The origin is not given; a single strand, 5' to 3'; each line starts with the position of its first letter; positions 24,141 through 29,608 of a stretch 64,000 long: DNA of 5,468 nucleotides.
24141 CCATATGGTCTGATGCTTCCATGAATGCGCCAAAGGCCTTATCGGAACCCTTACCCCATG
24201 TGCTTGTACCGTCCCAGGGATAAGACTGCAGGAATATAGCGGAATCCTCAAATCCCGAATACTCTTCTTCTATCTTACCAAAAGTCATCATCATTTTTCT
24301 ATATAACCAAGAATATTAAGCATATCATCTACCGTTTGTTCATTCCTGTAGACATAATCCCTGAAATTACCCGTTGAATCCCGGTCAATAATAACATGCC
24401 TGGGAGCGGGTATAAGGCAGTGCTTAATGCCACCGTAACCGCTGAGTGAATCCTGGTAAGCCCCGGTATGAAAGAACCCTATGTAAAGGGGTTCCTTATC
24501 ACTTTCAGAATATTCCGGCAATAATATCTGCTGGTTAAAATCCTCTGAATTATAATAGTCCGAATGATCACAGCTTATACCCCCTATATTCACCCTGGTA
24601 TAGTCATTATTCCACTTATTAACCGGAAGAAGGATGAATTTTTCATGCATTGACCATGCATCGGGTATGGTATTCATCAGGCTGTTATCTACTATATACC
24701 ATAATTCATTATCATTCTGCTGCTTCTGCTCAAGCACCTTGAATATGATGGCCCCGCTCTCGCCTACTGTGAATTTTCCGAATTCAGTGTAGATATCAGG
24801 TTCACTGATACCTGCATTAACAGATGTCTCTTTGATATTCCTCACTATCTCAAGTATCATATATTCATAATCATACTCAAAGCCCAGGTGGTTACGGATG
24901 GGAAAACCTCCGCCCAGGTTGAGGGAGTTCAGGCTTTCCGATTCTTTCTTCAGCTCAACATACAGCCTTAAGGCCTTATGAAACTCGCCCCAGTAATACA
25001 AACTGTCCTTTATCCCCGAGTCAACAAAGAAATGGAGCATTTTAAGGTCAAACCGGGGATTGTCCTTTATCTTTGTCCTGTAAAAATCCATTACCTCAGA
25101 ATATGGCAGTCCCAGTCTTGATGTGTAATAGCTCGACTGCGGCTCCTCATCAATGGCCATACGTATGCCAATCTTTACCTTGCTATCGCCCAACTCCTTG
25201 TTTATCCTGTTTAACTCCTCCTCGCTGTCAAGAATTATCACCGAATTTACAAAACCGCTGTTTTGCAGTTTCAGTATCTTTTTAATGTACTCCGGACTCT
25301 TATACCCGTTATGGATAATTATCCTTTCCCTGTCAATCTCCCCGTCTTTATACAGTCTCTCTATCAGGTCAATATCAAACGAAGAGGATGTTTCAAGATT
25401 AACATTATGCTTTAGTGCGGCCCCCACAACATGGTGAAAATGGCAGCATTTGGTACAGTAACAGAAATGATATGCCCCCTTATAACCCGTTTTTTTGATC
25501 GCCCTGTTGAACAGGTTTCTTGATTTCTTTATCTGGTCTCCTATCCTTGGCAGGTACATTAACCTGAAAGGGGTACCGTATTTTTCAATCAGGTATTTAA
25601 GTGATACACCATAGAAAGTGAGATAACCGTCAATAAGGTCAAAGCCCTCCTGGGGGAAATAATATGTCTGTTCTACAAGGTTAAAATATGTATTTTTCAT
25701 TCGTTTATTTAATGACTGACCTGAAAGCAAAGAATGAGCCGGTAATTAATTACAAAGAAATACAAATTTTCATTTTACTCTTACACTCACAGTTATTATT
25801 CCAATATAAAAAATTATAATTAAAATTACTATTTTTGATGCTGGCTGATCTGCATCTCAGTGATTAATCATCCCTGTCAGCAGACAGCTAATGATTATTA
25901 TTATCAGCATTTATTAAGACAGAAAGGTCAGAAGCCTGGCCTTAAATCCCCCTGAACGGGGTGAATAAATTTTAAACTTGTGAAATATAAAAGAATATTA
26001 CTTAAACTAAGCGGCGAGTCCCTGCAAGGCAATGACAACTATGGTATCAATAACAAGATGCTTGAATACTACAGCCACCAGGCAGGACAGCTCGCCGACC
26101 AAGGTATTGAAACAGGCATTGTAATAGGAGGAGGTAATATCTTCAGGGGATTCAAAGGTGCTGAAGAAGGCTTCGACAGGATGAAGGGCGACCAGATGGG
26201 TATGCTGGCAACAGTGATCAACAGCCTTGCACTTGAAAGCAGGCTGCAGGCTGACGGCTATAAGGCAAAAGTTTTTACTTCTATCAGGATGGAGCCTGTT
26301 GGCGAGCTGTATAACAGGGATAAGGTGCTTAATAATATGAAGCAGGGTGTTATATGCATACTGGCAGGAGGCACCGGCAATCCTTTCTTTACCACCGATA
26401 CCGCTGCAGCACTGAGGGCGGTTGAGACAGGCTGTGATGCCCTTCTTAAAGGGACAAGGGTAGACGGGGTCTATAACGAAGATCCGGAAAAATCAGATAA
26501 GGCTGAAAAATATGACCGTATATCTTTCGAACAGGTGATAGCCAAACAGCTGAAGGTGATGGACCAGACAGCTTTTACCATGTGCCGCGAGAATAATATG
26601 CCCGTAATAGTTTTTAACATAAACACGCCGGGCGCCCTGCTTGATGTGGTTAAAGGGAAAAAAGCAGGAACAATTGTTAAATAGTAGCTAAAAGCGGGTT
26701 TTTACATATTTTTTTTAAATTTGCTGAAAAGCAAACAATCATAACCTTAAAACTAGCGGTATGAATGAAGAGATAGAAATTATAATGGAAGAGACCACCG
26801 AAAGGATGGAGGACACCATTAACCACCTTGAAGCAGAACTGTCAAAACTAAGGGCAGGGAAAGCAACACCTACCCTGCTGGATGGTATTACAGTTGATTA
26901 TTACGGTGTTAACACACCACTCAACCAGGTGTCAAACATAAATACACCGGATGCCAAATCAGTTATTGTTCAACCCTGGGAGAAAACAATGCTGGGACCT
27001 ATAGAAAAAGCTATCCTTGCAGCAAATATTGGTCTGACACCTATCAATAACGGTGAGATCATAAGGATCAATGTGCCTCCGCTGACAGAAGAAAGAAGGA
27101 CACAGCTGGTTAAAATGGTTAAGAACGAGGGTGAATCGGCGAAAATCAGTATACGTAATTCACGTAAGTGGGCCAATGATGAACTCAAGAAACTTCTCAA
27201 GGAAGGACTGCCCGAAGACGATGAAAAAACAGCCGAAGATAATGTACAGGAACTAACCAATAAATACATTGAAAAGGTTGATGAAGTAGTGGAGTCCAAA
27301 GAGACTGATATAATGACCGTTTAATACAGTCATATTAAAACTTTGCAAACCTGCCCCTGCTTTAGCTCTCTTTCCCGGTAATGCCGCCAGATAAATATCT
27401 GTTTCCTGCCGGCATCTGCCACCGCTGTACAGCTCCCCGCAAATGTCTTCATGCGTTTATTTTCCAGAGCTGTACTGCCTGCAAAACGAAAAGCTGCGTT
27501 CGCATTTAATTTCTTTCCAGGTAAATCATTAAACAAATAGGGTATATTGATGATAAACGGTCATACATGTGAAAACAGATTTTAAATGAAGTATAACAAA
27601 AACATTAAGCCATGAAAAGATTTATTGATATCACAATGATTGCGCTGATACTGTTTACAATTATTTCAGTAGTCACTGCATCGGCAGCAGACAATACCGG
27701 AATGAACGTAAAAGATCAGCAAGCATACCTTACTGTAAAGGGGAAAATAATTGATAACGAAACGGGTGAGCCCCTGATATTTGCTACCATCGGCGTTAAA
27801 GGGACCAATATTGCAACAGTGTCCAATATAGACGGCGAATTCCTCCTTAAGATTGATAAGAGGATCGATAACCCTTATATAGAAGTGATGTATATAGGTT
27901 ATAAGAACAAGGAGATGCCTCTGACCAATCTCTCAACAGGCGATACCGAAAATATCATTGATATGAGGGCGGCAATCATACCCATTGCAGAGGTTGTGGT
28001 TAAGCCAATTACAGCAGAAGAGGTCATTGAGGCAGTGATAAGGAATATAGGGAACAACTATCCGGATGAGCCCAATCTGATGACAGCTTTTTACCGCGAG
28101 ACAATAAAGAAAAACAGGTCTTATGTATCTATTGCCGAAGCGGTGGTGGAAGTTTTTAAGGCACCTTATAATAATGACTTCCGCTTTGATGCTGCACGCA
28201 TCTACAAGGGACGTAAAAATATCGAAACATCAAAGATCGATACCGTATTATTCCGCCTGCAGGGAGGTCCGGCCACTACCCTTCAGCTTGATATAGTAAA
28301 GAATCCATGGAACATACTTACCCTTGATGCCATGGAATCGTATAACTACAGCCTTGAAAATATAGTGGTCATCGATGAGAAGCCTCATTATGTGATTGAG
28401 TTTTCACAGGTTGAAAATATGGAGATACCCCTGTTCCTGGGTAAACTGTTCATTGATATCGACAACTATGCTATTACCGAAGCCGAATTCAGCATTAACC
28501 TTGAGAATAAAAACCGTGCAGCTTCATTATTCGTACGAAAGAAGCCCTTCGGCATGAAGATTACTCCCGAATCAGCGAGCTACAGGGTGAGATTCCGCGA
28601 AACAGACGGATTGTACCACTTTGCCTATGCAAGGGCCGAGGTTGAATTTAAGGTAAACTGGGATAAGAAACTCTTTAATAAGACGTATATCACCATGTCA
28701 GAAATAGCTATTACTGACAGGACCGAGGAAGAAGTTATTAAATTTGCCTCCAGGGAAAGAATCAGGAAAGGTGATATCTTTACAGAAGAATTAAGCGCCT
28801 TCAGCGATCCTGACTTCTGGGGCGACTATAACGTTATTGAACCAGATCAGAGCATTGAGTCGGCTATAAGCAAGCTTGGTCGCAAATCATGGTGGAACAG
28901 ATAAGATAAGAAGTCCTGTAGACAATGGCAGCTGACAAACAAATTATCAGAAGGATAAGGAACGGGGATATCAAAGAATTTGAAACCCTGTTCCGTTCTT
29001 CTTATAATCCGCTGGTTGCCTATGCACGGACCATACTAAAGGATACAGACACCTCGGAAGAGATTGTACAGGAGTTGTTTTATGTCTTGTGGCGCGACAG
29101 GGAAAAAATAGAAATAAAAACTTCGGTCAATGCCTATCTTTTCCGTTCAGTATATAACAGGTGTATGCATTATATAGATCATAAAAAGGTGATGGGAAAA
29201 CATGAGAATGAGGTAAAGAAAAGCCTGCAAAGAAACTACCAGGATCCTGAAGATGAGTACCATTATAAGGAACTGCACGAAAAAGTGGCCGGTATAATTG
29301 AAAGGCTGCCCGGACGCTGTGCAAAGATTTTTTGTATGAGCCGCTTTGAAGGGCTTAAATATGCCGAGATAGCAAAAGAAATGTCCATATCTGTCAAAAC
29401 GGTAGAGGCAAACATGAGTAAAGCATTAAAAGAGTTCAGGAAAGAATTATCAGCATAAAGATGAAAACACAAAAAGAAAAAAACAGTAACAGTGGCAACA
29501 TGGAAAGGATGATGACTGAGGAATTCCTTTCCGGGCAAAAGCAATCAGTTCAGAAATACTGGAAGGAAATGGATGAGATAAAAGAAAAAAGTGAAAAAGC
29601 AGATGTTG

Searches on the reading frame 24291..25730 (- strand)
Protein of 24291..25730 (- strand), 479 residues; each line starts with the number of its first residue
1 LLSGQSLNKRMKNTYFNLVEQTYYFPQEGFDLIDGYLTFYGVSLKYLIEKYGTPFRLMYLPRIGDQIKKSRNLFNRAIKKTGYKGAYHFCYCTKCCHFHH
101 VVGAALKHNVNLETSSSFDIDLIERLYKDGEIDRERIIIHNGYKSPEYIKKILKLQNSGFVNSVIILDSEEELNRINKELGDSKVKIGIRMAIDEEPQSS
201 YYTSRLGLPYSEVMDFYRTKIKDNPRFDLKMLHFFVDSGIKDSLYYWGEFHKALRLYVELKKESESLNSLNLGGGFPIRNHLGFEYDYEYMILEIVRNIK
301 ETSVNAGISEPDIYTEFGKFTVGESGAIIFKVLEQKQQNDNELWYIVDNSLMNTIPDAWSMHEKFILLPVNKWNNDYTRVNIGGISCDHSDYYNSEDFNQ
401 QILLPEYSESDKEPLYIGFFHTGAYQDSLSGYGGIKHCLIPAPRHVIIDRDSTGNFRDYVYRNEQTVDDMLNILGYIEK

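Call 57: search_protein_families(library=pfam, proteins=[window:24291-25730:-], max_evalue=0.00001)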
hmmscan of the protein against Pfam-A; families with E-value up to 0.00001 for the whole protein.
window:24291-25730:- (479 aa): 2 families
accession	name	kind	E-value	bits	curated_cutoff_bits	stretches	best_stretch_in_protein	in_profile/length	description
PF02784.22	Orn_Arg_deC_N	-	4.5e-20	72.5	23.4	1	82-322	16-246/247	Pyridoxal-dependent decarboxylase, pyridoxal binding domain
PF00278.28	Orn_DAP_Arg_deC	-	3.5e-06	27.6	23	1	249-394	5-75/95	Pyridoxal-dependent decarboxylase, C-terminal sheet domain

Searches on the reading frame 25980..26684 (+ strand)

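Call 57: search_protein_families(library=pfam, proteins=[window:25980-26684:+], max_evalue=0.00001)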
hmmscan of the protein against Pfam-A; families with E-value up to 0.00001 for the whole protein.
window:25980-26684:+ (234 aa): 1 family
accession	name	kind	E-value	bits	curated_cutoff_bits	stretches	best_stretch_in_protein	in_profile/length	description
PF00696.33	AA_kinase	-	3.6e-35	122.2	24.9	1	4-213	1-234/234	Amino acid kinase family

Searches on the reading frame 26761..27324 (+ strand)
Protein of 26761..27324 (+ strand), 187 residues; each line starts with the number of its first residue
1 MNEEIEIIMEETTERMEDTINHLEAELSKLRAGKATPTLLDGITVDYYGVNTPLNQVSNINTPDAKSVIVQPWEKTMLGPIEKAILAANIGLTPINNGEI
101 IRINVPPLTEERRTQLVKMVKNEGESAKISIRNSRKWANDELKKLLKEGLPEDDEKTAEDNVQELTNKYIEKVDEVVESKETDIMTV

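Call 57: search_protein_families(library=pfam, proteins=[window:26761-27324:+], max_evalue=0.00001)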
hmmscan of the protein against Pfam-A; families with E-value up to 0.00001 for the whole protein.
window:26761-27324:+ (187 aa): 1 family
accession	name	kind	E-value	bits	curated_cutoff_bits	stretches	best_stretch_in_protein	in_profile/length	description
PF01765.24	RRF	-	6.8e-64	215.1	29.7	1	23-185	1-164/164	Ribosome recycling factor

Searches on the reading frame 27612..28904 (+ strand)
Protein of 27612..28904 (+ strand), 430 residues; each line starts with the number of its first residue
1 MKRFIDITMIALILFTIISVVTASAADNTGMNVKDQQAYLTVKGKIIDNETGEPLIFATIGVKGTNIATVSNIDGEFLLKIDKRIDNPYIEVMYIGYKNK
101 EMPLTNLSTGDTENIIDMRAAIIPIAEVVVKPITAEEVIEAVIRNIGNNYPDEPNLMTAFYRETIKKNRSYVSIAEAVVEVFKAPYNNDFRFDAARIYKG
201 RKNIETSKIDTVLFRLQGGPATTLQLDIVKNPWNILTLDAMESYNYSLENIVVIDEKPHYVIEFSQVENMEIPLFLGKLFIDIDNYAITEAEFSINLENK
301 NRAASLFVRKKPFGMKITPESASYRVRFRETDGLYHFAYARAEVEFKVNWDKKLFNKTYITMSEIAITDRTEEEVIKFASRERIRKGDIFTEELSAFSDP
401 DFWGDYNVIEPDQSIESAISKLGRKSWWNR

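Call 57: search_protein_families(library=pfam, proteins=[window:27612-28904:+], max_evalue=0.00001)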
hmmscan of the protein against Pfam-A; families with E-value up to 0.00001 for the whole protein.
window:27612-28904:+ (430 aa): 1 family
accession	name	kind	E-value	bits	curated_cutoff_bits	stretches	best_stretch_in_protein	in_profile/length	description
PF13715.12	CarbopepD_reg_2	-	1.5e-15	57.4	32.2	1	42-130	1-88/88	CarboxypepD_reg-like domain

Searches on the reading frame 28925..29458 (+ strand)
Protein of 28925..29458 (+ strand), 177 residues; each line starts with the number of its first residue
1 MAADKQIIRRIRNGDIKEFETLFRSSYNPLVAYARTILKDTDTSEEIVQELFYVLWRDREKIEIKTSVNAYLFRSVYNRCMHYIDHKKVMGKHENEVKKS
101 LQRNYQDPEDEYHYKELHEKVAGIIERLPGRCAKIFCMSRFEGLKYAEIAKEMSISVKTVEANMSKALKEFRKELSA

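Call 59: search_protein_families(library=pfam, proteins=[window:28925-29458:+], max_evalue=0.00001)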
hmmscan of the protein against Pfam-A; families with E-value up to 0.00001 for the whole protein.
window:28925-29458:+ (177 aa): 4 families
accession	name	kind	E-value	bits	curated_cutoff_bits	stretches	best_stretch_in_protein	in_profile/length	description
PF08281.18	Sigma70_r4_2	-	2.5e-15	56.3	25.7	1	120-170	3-53/54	Sigma-70, region 4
PF07638.17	Sigma70_ECF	-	3e-11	44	21.1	1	6-175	6-183/185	ECF sigma factor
PF04542.20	Sigma70_r2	-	7.2e-09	35.8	24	1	22-86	1-67/71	Sigma-70 region 2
PF04545.22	Sigma70_r4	-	3.9e-07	29.9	24.1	1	125-172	2-49/50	Sigma-70, region 4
